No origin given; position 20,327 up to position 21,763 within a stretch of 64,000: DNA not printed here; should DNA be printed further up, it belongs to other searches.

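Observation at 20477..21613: Unusual fusion of an HxGH nucleotidyltransferase with a GHMP-type sugar kinase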

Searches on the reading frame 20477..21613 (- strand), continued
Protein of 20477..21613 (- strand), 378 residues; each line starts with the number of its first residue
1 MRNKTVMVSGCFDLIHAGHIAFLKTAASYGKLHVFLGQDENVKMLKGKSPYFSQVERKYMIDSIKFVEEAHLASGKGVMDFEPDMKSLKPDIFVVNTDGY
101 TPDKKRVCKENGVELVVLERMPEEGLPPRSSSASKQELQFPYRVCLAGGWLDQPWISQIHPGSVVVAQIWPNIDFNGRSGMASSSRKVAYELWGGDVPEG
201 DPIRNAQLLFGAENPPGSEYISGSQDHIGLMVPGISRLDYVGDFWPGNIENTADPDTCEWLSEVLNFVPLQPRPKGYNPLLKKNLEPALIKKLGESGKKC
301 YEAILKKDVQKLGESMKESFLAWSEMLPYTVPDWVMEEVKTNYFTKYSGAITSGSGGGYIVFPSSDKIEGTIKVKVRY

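Call 29: find_related_loci(query=A5, collection=genome_contigs, flank=8000)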
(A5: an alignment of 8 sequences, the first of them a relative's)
Query A5 (378 aa) in genome_contigs; peptide patterns used: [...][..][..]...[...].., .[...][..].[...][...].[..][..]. (x = any residue, [..] = any of these).
600 stretches matched a pattern (row limit reached: there are more); 576 encode a relative of the query (tblastn E <= 1e-3); the best 80 are kept; 80 distinct loci.
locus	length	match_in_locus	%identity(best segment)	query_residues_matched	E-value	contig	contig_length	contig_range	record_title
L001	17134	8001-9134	76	1-378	0e+0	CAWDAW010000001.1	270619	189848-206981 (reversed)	MAG: uncultured Prolixibacteraceae bacterium isolate MFD01721.bin.1.284 genome assembly, contig: contig_10156, whole gen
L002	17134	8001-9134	68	1-378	0e+0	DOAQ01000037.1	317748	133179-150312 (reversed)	MAG TPA_asm: Prolixibacteraceae bacterium isolate UBA12447 contig_308, whole genome shotgun sequence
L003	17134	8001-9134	61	1-378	3e-167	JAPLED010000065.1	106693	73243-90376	MAG: Bacteroidia bacterium isolate LacPavin_0920_WC90_MAG_39_66 LacPavin_0920_WC90_scaffold_103373, whole genome shotgun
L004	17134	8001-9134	61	1-378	4e-166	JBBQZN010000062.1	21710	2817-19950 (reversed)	MAG: Bacteroidales bacterium isolate Co_metawrap_2229 Cmw_2229_k141_27923845_length_21710_cov_32.9697, whole genome shot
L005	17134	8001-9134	58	1-378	6e-165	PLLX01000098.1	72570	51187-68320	MAG: Bacteroidales bacterium isolate fen_983 73.20120800_E3S.44_contig_3917, whole genome shotgun sequence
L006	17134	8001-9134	59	1-378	7e-164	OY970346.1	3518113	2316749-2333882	MAG: uncultured Bacteroidales bacterium isolate MFD01476.bin.1.81 genome assembly, chromosome: 1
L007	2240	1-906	76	77-378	2e-174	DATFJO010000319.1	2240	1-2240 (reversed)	MAG TPA_asm: Tangfeifania sp. isolate SMAG_U9146 k141_264742, whole genome shotgun sequence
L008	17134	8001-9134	60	1-378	5e-161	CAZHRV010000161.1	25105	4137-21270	MAG TPA_asm: uncultured Rikenellaceae bacterium isolate SRP185410_co1_20 genome assembly, contig: k141_1151476, whole ge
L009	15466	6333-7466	58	1-378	9e-160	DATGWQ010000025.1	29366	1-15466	MAG TPA_asm: Bacteroidales bacterium isolate SMAG_U10586 k141_51570, whole genome shotgun sequence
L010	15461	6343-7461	59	4-378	4e-155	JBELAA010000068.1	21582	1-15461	MAG: Sedimentisphaerales bacterium isolate SPRUCE 82 SPRUCE_82_68, whole genome shotgun sequence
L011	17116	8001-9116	55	4-377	1e-147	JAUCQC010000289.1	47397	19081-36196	MAG: bacterium isolate Bin_019 k127_962075, whole genome shotgun sequence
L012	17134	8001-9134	60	1-378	9e-167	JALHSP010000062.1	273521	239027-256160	MAG: Bacteroidales bacterium isolate PFL1 seq_1573271, whole genome shotgun sequence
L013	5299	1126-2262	46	6-377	2e-118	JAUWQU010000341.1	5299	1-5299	MAG: Phycisphaerae bacterium isolate CSMAG_2510 CSMAG_2510_k141_123210_length_5299_cov_6.0000, whole genome shotgun sequ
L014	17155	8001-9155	46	2-377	4e-115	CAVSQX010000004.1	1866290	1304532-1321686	MAG: uncultured Phycisphaerales bacterium isolate MFD04463.bin.2.6 genome assembly, contig: contig_6405, whole genome sh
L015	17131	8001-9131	46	1-377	3e-114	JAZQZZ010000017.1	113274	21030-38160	MAG: Bacteroidaceae bacterium isolate T1900045150_TC20190144.MAGScoT_cleanbin_000007 SGB_4952_k141_2727559, whole genome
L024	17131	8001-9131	43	1-377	4e-109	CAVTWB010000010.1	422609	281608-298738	MAG: uncultured Verrucomicrobiae bacterium isolate MFD09286.bin.2.151 genome assembly, contig: contig_44118, whole genom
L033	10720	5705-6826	44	4-377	7e-108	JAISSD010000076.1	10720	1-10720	MAG: Prevotella sp. isolate Kf353_bin95 k119_2975277, whole genome shotgun sequence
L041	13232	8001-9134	42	1-377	2e-106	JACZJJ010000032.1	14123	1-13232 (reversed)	MAG: Bacteroidales bacterium isolate MAG16 bacteroidetes_2_contig_291016, whole genome shotgun sequence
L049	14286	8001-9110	42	4-373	7e-105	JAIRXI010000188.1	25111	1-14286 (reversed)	MAG: Tannerella sp. isolate Gsp477_bin149 k119_883693, whole genome shotgun sequence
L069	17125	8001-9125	42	3-377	2e-101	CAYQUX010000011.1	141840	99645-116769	MAG TPA_asm: uncultured Leptolinea sp. isolate binchicken_co7_186 genome assembly, contig: NODE_183_length_141840_cov_18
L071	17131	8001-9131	41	1-377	5e-101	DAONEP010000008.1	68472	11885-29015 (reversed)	MAG TPA_asm: Bacteroidales bacterium isolate AMR_MDS_3866 NODE_293_length_68472_cov_16.388748, whole genome shotgun sequ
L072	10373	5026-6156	43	2-377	7e-101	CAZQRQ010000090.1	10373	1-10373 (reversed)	MAG TPA_asm: uncultured Rikenellaceae bacterium isolate binchicken_co129_174 genome assembly, contig: NODE_20468_length_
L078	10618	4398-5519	37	4-377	5e-98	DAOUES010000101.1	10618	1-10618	MAG TPA_asm: Anaerolineae bacterium isolate N6_304 k139_1861111, whole genome shotgun sequence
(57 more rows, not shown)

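Call 33: search_protein_families(library=ncbifam, proteins=[L072:6196-7353:+, L071:6503-7984:+, L069:10646-12427:-, L004:16047-17134:+, L049:9133-10011:+, L041:9155-9478:+, L033:6974-7360:+, L010:5324-6325:+, L024:11146-12162:+, L078:5700-6662:+], max_evalue=0.00001)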
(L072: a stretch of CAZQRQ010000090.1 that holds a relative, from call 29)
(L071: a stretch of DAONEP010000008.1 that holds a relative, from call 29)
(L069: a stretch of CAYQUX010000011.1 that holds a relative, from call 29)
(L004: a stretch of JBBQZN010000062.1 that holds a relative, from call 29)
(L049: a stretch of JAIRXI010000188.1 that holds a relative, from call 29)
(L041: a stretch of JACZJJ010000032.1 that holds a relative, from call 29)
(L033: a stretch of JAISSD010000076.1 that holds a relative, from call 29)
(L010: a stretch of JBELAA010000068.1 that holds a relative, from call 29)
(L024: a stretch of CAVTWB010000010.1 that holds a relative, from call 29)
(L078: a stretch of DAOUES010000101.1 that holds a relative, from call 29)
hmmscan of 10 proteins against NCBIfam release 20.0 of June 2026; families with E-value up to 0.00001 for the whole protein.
L072:6196-7353:+ (385 aa): 9 families
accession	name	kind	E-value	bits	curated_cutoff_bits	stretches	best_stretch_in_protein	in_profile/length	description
TIGR01472.1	gmd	equivalog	8.8e-167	554.5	415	1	3-366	1-341/342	GDP-mannose 4,6-dehydratase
TIGR01181.1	dTDP_gluc_dehyt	equivalog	4.7e-28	98.2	365.1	1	51-267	45-258/321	dTDP-glucose 4,6-dehydratase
TIGR04180.1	EDH_00030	hypoth_equivalog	8.3e-28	97.3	475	1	6-259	2-243/297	NAD-dependent 4,6-dehydratase LegB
TIGR01179.1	galE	equivalog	5.3e-19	68.2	262.3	1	6-179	3-168/332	UDP-glucose 4-epimerase GalE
TIGR02622.1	CDP_4_6_dhtase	equivalog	5.6e-19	68.5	278.45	1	2-175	4-172/352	CDP-glucose 4,6-dehydratase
NF007582.0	PRK10217.1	equivalog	6.6e-16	58.3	698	1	52-246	47-245/355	dTDP-glucose 4,6-dehydratase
NF007490.0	PRK10084.1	subfamily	4.1e-14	52.4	649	1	53-245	47-251/361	dTDP-glucose 4,6-dehydratase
NF043036.1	ErythonDh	equivalog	2.1e-08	33.8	325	1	6-172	4-164/321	D-erythronate dehydrogenase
NF007956.0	PRK10675.1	subfamily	1.4e-07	31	394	1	6-173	4-165/338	UDP-glucose 4-epimerase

L071:6503-7984:+ (493 aa): 12 families
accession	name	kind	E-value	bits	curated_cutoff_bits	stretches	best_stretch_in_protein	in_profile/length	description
TIGR02628.1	fuculo_kin_coli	equivalog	1.4e-155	518.8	470.9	1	5-469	3-464/465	L-fuculokinase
TIGR01312.1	XylB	equivalog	3e-56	190.9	380.25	1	8-484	3-477/481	xylulokinase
NF008187.0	PRK10939.1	equivalog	1.1e-48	166.1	528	1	3-487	4-496/521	autoinducer-2 kinase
TIGR01311.1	glycerol_kin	equivalog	1.2e-36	126.1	590.35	2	5-250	3-251/496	glycerol kinase GlpK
TIGR02627.1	rhamnulo_kin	equivalog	4e-32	111.4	527.95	1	44-266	41-257/454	rhamnulokinase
NF007925.0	PRK10640.1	equivalog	6.8e-29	100.6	639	1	43-266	46-263/489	rhamnulokinase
NF011601.0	PRK15027.1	equivalog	2e-28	99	912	1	8-455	5-444/484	xylulokinase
NF000756.0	PRK00047.1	subfamily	2.9e-28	98.4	498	2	356-483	361-487/502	glycerol kinase GlpK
NF003154.0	PRK04123.1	equivalog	2e-24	86.2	428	1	357-485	402-532/554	ribulokinase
TIGR01314.1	gntK_FGGY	equivalog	4.7e-23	81.5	648.55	2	6-248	3-244/505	gluconokinase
TIGR01315.1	5C_CHO_kinase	subfamily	3.7e-19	68.8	408.7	2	358-469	401-514/541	FGGY family pentulose kinase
TIGR01234.1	L-ribulokinase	equivalog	4e-19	68.8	583.25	1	357-484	395-524/536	ribulokinase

L069:10646-12427:- (593 aa): 2 families
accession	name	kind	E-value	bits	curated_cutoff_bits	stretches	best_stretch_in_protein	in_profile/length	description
NF008220.0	PRK10991.1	equivalog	0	1085.6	775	1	6-592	3-589/591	L-fucose isomerase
TIGR01089.1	fucI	equivalog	0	1052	850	1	8-592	2-586/587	L-fucose isomerase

L004:16047-17134:+ (362 aa): 8 families
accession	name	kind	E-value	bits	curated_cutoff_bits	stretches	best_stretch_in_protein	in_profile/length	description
NF058561.1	BT_2158_fam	equivalog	2.6e-43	148.3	750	1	3-273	1-262/487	glycoside 3-dehydrogenase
TIGR04380.1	myo_inos_iolG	equivalog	3.6e-18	65.5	355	1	62-200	22-155/330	inositol 2-dehydrogenase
NF052479.1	LevoglcsnDh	equivalog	3.8e-17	62.1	650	1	70-196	39-160/386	levoglucosan dehydrogenase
NF040723.1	UDP-GlcNAcDh_Arch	equivalog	1.7e-14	54.1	450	1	41-191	2-142/302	UDP-N-acetylglucosamine 3-dehydrogenase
NF058563.1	BT_2159_fam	equivalog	1.2e-06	27.8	650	1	42-194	3-147/350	disaccharide 3-dehydrogenase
NF008607.0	PRK11579.1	subfamily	1.5e-06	27.5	330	1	85-192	42-147/346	oxidoreductase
NF041392.1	XylDh_Gfo6_Halo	equivalog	5.5e-06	25.4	350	1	109-195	82-168/350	D-xylose 1-dehydrogenase Gfo6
NF052679.1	InsChiInosDhIolG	equivalog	7.4e-06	25.2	540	0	69-195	30-153/343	bifunctional inositol 2-dehydrogenase/D-chiro-inositol 1-dehydrogenase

L049:9133-10011:+ (292 aa): 23 families
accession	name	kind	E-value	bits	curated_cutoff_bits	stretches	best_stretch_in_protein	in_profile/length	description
TIGR01207.1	rmlA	equivalog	1.2e-142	474.1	360.65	1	2-289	1-285/286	glucose-1-phosphate thymidylyltransferase RfbA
NF012024.0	PRK15480.1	equivalog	2.4e-128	427.3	588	1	2-290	5-290/292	glucose-1-phosphate thymidylyltransferase RfbA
TIGR01208.1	rmlA_long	equivalog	1e-54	185.7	320.25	1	2-240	1-234/353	glucose-1-phosphate thymidylyltransferase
TIGR03992.1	Arch_glmU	subfamily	9.6e-37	126.8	292.1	1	1-233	1-220/393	bifunctional sugar-1-phosphate nucleotidylyltransferase/acetyltransferase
NF041173.1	Sug_nt_acttase_Thmprot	equivalog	1.2e-27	96.9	600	1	1-235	1-222/405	bifunctional sugar-1-phosphate nucleotidylyltransferase/acetyltransferase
NF041313.1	UDPGP_AglF_Halo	equivalog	1.8e-27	96.3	400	1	1-211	1-206/234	UTP--glucose-1-phosphate uridylyltransferase AglF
TIGR01099.1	galU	equivalog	1.6e-22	80.4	326.8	2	74-213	95-240/261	UTP--glucose-1-phosphate uridylyltransferase GalU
NF052502.1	man1P_GTase_Rv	exception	2.9e-20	72.4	440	1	3-237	3-227/352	mannose-1-phosphate guanylyltransferase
NF045761.1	NAMPUrTaseMurU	equivalog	5.6e-14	52.5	250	1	1-237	1-224/226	N-acetylmuramate alpha-1-phosphate uridylyltransferase MurU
NF003670.0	PRK05293.1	equivalog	1.7e-13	50.3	470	1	3-251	7-267/382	glucose-1-phosphate adenylyltransferase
NF009928.0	PRK13389.1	equivalog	4.9e-13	48.9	548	1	3-53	11-61/302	UTP--glucose-1-phosphate uridylyltransferase GalU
TIGR02091.1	glgC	equivalog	6.9e-12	45.1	424.9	0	101-187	115-206/364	glucose-1-phosphate adenylyltransferase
NF007516.0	PRK10122.1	equivalog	5.9e-11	42.1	534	1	2-53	5-56/297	UTP--glucose-1-phosphate uridylyltransferase GalF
NF049965.1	GlMnHpPGnyltfHddC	equivalog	3.6e-09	36.6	300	1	1-183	1-171/221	D-glycero-D-manno-heptose 1-phosphate guanosyltransferase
NF002772.0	PRK02862.1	equivalog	2.4e-08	33.1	537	1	3-52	6-56/429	glucose-1-phosphate adenylyltransferase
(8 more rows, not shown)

L041:9155-9478:+ (107 aa): 1 family
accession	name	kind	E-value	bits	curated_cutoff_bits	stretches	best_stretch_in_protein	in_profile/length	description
TIGR02625.1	YiiL_rotase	equivalog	1.8e-12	47.5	99.6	1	3-105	1-100/102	L-rhamnose mutarotase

L033:6974-7360:+ (128 aa): 0 families

L010:5324-6325:+ (333 aa): 17 families
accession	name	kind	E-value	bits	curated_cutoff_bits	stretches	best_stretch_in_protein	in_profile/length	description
NF047922.1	GDPFucSynFcl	equivalog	4.1e-34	118.4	500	1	2-316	3-303/308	GDP-L-fucose synthase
TIGR04180.1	EDH_00030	hypoth_equivalog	1.7e-24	86.4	475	1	4-297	1-292/297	NAD-dependent 4,6-dehydratase LegB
TIGR01179.1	galE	equivalog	2e-18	66.3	262.3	1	3-316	1-327/332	UDP-glucose 4-epimerase GalE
TIGR01181.1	dTDP_gluc_dehyt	equivalog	2.9e-17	62.8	365.1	1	3-316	1-313/321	dTDP-glucose 4,6-dehydratase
TIGR02197.1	heptose_epim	equivalog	6.4e-16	58.4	274.6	1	4-315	1-314/316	ADP-glyceromanno-heptose 6-epimerase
TIGR03466.1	HpnA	hypoth_equivalog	6.6e-14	51.5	367.65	1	3-129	2-126/327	hopanoid-associated sugar epimerase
NF011728.1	PRK15181.1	equivalog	1.2e-11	44.2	760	1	98-314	123-337/348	Vi polysaccharide biosynthesis UDP-N-acetylglucosaminuronic acid C-4 epimerase TviC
NF042422.1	oxyalk_red_OleD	equivalog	2.1e-11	43.8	580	1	3-156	2-148/329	2-alkyl-3-oxoalkanoate reductase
NF007582.0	PRK10217.1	equivalog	1.3e-10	40.9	698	1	109-318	127-335/355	dTDP-glucose 4,6-dehydratase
NF007490.0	PRK10084.1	subfamily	1.1e-09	37.8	649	1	135-316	157-336/361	dTDP-glucose 4,6-dehydratase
TIGR01777.1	yfcH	hypoth_equivalog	4.8e-09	36.2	207.35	1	4-279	1-251/292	TIGR01777 family oxidoreductase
NF008872.0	PRK11908.1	equivalog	1.7e-07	30.6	294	0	207-248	208-253/349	bifunctional UDP-4-keto-pentose/UDP-xylose synthase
NF041015.1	UDPsulfquin_syn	equivalog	5.3e-07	28.9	575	0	207-271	249-315/384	UDP-sulfoquinovose synthase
NF042423.1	oxyalk_red_Shew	equivalog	9.4e-07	28.2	580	1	2-180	9-177/331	2-alkyl-3-oxoalkanoate reductase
NF008360.0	PRK11150.1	equivalog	1e-06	28.2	452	1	4-266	2-255/310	ADP-glyceromanno-heptose 6-epimerase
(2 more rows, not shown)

L024:11146-12162:+ (338 aa): 14 families
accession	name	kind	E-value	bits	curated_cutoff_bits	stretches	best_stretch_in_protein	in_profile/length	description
NF047922.1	GDPFucSynFcl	equivalog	1.1e-26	94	500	1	117-334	90-305/308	GDP-L-fucose synthase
TIGR01181.1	dTDP_gluc_dehyt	equivalog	3.1e-17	62.6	365.1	1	17-333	1-314/321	dTDP-glucose 4,6-dehydratase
TIGR02197.1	heptose_epim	equivalog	3.4e-17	62.6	274.6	1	125-254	107-232/316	ADP-glyceromanno-heptose 6-epimerase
TIGR01179.1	galE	equivalog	6.3e-17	61.4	262.3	1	115-331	104-326/332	UDP-glucose 4-epimerase GalE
TIGR04180.1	EDH_00030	hypoth_equivalog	1.4e-16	60.4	475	1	112-316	101-295/297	NAD-dependent 4,6-dehydratase LegB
NF007582.0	PRK10217.1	equivalog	2.9e-11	43.1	698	1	120-331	122-332/355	dTDP-glucose 4,6-dehydratase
NF007490.0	PRK10084.1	subfamily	1.1e-10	41.1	649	1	149-332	155-336/361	dTDP-glucose 4,6-dehydratase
NF011728.1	PRK15181.1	equivalog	5.6e-09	35.4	760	0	117-246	126-243/348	Vi polysaccharide biosynthesis UDP-N-acetylglucosaminuronic acid C-4 epimerase TviC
TIGR01746.1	Thioester-redct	subfamily_domain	2.5e-07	30.3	213.35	0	112-195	116-197/371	thioester reductase domain-containing protein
NF008360.0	PRK11150.1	equivalog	3e-06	26.7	452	0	127-245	111-218/310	ADP-glyceromanno-heptose 6-epimerase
NF007956.0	PRK10675.1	subfamily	3.2e-06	26.5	394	0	113-243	105-232/338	UDP-glucose 4-epimerase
TIGR03466.1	HpnA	hypoth_equivalog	3.4e-06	26.2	367.65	0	17-46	2-30/327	hopanoid-associated sugar epimerase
NF008872.0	PRK11908.1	equivalog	4.6e-06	25.9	294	0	16-49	2-35/349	bifunctional UDP-4-keto-pentose/UDP-xylose synthase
NF041015.1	UDPsulfquin_syn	equivalog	5.2e-06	25.7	575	0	210-280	238-309/384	UDP-sulfoquinovose synthase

L078:5700-6662:+ (320 aa): 12 families
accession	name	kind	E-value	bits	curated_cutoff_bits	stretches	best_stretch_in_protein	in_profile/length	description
NF047922.1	GDPFucSynFcl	equivalog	9.4e-37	127.1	500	1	45-314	36-304/308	GDP-L-fucose synthase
TIGR01179.1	galE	equivalog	2.7e-23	82.3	262.3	1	4-315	2-329/332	UDP-glucose 4-epimerase GalE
TIGR01181.1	dTDP_gluc_dehyt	equivalog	5.4e-20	71.7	365.1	1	70-315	75-315/321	dTDP-glucose 4,6-dehydratase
TIGR04180.1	EDH_00030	hypoth_equivalog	4.1e-16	58.9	475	1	5-270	2-262/297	NAD-dependent 4,6-dehydratase LegB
TIGR02197.1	heptose_epim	equivalog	5.3e-16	58.7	274.6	1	5-281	2-277/316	ADP-glyceromanno-heptose 6-epimerase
TIGR01777.1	yfcH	hypoth_equivalog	4.6e-11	42.8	207.35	1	206-268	185-245/292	TIGR01777 family oxidoreductase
NF007582.0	PRK10217.1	equivalog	5.4e-09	35.6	698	1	109-263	123-269/355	dTDP-glucose 4,6-dehydratase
NF008872.0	PRK11908.1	equivalog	1.4e-08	34.2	294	1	1-266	1-273/349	bifunctional UDP-4-keto-pentose/UDP-xylose synthase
TIGR03466.1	HpnA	hypoth_equivalog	3.9e-08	32.6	367.65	1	3-172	2-164/327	hopanoid-associated sugar epimerase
NF047837.1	UDPAcbARedWbcJ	equivalog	4.6e-08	32.4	500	1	121-266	76-217/372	UDP-2-acetamido-2,6-beta-L-arabino-hexul-4-ose reductase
NF005998.1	PRK08125.1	equivalog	2.1e-07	29.7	777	1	2-267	316-588/649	bifunctional UDP-4-amino-4-deoxy-L-arabinose formyltransferase/UDP-glucuronic acid oxidase ArnA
NF007490.0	PRK10084.1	subfamily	3.5e-06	26.2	649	0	137-263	156-276/361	dTDP-glucose 4,6-dehydratase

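Call 34: predict_structure(alignment_id=A1)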
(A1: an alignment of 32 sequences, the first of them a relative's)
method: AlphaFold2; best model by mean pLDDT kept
length: 378 residues; sequences in the alignment: 32
mean_pLDDT: 80.2   pTM: 0.75
mean pLDDT of the five models: 80.2, 75.8, 75.4, 74.5, 59.6
residues with pLDDT >= 90: 149; 70-90: 141; 50-70: 51; < 50: 37
segments of 3 or more residues with pLDDT < 50: 122-138, 174-186, 215-220
pLDDT, mean of each block of 10 residues (from residue 1): 82 69 84 89 76 82 84 74 89 84 88 84 40 45 84 92 91 48 46 63 77 49 73 91 91 95 92 72 93 97 98 97 89 89 95 75 93 88
secondary structure, 60 per line:
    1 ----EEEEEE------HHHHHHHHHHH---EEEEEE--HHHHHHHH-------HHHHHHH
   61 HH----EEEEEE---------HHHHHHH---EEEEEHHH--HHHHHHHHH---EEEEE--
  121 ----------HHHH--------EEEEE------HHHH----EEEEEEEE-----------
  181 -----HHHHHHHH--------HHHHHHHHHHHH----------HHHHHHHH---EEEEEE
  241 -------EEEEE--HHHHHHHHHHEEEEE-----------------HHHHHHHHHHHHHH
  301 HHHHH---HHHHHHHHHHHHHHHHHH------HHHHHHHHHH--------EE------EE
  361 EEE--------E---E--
elements in order: E5-10 H17-27 E31-36 H39-46 H54-62 E67-72 H82-88 E92-96 H102-110 E114-118 H131-134 E143-147 H154-157 E162-169 H186-193 H202-213 H224-231 E235-240 E248-252 H255-264 E265-269 H287-305 H309-326 H333-342 E359-363

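Call 38: fold_search(model_id=the predicted structure, library=pdb)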
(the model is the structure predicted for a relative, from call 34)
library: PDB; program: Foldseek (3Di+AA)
matches with E <= 10: 1717; with E <= 0.001: 118
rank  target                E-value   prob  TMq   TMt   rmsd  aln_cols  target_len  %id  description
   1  3glv_A                1.5e-08  1.00  0.27  0.77   2.9       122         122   25  Crystal structure of the lipopolysaccharide core biosynthesis protein from Thermoplasma volcanium GSS1 (released 2009-05-12)
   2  5x3d                  2.2e-08  1.00  0.28  0.79   2.8       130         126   25  Crystal structure of HEP-CMP-bound form of cytidylyltransferase (CyTase) domain of Fom1 from Streptomyces wedmorensis (released 2017-09-13)
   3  2b7l_A                4.2e-08  1.00  0.28  0.85   2.2       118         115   32  Crystal Structure of CTP:Glycerol-3-Phosphate Cytidylyltransferase from Staphylococcus aureus (released 2006-06-27)
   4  5xf2_A                7.3e-08  1.00  0.29  0.72   2.5       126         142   25  Crystal structure of SeMet-HldC from Burkholderia pseudomallei (released 2017-07-19)
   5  5xf2_E                7.3e-08  1.00  0.29  0.72   2.6       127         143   23  Crystal structure of SeMet-HldC from Burkholderia pseudomallei (released 2017-07-19)
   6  2b7l_B                1.3e-07  1.00  0.27  0.83   2.5       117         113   32  Crystal Structure of CTP:Glycerol-3-Phosphate Cytidylyltransferase from Staphylococcus aureus (released 2006-06-27)
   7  3elb                  2.0e-07  1.00  0.28  0.34   4.9       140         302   26  Human CTP: Phosphoethanolamine Cytidylyltransferase in complex with CMP (released 2008-10-21)
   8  4xsv                  2.6e-07  1.00  0.28  0.34   3.2       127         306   29  Human CTP: Phosphoethanolamine Cytidylyltransferase in complex with CTP (released 2016-03-16)
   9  5xf2_B                4.0e-07  1.00  0.28  0.64   2.6       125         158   22  Crystal structure of SeMet-HldC from Burkholderia pseudomallei (released 2017-07-19)
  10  1coz_A                6.9e-07  1.00  0.28  0.78   2.3       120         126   31  CTP:GLYCEROL-3-PHOSPHATE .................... FROM BACILLUS SUBTILIS (released 1999-10-06)
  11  9iip                  8.3e-07  1.00  0.42  0.44   7.4       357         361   13  Fucokinase part of FKP with beta-L-fucose 1-phosphate (released 2025-03-05)
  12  4usk_A                9.3e-07  1.00  0.45  0.49   7.9       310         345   14  Unravelling the B. pseudomallei heptokinase WcbL: from Structure to Drug Discovery. (released 2016-01-13)
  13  4usm_A                1.3e-06  1.00  0.45  0.49   7.1       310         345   15  WcbL complex with glycerol bound to sugar site (released 2016-01-13)
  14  9hsl                  1.5e-06  1.00  0.26  0.70   3.4       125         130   22  Crystal structure of C-terminal catalytic domain of Plasmodium falciparum CTP:phosphocholine cytidylyltransferase with i (released 2025-02-05)
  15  1tfu                  1.7e-06  1.00  0.25  0.53   6.4       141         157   19  phosphopantetheine adenylyltransferase from Mycobacterium tuberculosis (released 2004-09-14)
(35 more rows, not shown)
